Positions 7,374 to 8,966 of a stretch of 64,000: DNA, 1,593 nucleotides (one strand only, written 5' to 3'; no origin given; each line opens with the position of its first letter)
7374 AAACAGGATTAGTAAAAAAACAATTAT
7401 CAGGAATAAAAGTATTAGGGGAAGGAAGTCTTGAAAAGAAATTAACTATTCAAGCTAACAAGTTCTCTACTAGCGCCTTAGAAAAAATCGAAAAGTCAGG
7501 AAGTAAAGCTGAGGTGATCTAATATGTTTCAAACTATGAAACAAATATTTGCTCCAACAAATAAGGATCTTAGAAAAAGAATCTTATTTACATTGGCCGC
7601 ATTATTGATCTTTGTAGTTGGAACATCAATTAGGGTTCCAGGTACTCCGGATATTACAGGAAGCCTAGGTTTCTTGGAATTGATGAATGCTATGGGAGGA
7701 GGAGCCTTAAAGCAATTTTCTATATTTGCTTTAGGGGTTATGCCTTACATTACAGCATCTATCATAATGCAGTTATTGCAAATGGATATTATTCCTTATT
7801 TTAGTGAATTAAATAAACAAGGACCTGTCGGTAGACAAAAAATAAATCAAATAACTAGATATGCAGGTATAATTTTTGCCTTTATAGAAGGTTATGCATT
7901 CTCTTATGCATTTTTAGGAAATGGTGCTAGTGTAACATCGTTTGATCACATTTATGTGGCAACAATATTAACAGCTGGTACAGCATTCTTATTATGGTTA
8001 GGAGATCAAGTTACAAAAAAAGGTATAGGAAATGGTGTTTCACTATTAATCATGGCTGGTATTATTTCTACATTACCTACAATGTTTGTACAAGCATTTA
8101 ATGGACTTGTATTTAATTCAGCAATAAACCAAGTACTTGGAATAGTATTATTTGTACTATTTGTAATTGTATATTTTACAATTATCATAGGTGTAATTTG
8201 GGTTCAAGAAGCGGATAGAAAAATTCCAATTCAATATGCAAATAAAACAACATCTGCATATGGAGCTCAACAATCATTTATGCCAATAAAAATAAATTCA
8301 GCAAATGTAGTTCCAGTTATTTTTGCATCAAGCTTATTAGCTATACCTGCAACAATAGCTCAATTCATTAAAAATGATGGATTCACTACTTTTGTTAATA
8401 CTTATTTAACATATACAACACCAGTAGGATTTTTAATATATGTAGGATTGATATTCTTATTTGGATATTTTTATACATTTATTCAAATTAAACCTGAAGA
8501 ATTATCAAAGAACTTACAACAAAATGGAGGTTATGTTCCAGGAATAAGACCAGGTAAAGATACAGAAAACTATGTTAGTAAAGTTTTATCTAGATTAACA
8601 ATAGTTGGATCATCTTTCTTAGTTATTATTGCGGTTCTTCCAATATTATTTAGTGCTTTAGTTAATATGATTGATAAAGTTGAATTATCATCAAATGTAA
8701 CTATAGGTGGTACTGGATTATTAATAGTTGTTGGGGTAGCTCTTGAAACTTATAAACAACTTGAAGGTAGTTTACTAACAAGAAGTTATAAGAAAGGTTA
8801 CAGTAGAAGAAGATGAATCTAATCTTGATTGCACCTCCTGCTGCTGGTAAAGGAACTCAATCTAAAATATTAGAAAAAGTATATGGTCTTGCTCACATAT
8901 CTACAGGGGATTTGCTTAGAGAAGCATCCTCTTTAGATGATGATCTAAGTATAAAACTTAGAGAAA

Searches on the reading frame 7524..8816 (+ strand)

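Call 65: search_protein_families(library=pfam, proteins=[window:7524-8816:+], max_evalue=0.00001)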
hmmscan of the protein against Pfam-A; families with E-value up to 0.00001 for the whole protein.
window:7524-8816:+ (430 aa): 1 family
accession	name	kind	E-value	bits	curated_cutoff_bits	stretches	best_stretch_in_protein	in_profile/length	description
PF00344.25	SecY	-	2e-103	346.4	32.2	1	66-410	1-306/306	SecY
